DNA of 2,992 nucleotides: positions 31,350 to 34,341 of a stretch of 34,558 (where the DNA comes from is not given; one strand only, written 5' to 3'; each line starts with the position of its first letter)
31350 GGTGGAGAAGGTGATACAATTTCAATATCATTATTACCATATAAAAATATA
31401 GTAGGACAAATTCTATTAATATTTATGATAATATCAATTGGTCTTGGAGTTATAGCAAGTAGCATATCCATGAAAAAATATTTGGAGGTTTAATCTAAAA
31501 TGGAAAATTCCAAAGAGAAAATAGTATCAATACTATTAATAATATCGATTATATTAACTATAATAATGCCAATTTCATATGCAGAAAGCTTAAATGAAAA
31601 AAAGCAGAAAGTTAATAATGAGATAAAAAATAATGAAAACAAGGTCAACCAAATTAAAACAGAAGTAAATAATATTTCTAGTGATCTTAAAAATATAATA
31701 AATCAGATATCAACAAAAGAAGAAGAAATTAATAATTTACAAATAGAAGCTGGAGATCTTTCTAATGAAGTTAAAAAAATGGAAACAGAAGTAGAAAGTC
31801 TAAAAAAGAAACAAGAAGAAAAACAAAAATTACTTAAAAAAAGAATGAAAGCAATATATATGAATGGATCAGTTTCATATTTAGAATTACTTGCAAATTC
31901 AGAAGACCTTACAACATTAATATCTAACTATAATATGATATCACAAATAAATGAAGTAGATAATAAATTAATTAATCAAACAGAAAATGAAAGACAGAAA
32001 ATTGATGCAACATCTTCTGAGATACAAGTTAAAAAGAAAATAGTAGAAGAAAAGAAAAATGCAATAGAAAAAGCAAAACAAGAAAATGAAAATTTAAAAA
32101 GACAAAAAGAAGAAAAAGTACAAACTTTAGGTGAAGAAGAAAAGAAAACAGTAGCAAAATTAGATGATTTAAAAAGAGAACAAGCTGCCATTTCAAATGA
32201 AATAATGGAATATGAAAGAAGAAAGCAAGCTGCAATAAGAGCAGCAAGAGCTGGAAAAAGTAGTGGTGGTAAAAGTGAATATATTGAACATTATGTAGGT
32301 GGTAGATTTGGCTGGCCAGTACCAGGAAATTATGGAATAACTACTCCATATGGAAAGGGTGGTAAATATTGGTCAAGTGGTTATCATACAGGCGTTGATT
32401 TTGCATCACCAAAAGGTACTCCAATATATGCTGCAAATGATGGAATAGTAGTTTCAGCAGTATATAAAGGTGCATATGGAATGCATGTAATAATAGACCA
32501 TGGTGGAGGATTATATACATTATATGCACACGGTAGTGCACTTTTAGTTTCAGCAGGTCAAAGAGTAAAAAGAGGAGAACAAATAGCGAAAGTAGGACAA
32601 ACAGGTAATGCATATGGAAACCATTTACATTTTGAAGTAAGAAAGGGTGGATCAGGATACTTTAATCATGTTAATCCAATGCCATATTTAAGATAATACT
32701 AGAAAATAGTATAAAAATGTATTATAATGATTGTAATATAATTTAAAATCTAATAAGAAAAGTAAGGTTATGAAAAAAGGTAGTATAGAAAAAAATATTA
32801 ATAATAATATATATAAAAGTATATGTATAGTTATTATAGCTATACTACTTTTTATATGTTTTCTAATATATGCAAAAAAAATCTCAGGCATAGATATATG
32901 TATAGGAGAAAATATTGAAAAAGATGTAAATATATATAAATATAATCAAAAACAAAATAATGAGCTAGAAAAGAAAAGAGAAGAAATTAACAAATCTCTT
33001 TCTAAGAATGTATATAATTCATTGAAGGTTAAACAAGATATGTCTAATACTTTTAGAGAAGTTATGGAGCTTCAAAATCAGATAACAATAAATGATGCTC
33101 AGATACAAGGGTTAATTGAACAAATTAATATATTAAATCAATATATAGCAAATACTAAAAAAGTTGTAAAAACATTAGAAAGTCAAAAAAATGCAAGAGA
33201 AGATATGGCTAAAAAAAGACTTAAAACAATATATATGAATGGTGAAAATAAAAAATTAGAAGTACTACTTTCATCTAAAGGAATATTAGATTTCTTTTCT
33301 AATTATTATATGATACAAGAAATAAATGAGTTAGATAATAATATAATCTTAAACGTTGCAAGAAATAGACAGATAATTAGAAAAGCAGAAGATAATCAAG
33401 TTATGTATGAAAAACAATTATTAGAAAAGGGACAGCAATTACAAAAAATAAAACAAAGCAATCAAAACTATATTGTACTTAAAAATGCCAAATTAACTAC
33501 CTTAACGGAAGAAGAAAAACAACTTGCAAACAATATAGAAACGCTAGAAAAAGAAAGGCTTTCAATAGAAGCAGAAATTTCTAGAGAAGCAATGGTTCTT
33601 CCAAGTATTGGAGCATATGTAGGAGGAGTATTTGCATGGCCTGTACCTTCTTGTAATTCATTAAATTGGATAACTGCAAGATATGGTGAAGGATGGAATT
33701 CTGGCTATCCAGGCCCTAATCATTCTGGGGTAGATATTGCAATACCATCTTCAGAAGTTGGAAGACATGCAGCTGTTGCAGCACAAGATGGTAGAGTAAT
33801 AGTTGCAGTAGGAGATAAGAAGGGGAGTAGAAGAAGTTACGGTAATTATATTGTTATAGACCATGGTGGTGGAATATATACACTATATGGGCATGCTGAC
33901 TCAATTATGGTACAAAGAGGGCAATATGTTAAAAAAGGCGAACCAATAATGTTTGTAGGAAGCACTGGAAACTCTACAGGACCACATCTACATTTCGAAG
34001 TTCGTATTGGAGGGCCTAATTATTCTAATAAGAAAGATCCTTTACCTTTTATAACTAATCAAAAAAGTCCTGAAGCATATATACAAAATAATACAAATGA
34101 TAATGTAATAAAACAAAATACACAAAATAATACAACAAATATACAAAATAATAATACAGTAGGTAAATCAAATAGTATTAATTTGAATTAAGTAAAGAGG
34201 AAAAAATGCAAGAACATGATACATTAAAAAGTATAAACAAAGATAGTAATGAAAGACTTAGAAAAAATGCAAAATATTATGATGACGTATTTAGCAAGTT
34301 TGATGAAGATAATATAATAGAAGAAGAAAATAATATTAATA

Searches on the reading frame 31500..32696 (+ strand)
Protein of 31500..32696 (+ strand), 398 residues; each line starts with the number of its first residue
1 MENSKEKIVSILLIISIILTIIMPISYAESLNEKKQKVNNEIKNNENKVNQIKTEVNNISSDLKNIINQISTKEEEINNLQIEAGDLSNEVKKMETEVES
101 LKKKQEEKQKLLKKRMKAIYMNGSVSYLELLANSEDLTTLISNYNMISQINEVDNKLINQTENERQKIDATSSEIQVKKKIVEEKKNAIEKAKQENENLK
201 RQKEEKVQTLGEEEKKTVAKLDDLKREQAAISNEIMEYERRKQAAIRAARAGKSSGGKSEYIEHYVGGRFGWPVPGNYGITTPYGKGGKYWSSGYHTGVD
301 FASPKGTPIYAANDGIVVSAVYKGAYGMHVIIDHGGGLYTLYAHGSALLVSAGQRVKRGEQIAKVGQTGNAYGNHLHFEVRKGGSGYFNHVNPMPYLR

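Call 38: search_protein_families(library=pfam, proteins=[window:31500-32696:+], max_evalue=0.001)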
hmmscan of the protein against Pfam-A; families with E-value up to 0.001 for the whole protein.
window:31500-32696:+ (398 aa): 3 families
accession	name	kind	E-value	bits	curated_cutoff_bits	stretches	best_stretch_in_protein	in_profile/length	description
PF01551.29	Peptidase_M23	-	2e-33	114.9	28.7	1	295-385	2-92/96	Peptidase family M23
PF24568.1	CC_PcsB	-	2.6e-12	46.9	27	1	99-169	2-73/75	Peptidoglycan hydrolase PcsB, coiled-coil domain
PF06103.16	DUF948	-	0.00043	20.8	37.2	1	15-95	8-88/89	Bacterial protein of unknown function (DUF948)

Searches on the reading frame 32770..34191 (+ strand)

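Call 38: search_protein_families(library=pfam, proteins=[window:32770-34191:+], max_evalue=0.001)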
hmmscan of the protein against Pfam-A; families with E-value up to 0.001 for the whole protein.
window:32770-34191:+ (473 aa): 2 families
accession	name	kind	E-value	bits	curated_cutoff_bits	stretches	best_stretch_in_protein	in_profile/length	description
PF01551.29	Peptidase_M23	-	5.1e-26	91.1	28.7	1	317-415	2-91/96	Peptidase family M23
PF24568.1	CC_PcsB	-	1.6e-07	31.5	27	1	134-198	2-67/75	Peptidoglycan hydrolase PcsB, coiled-coil domain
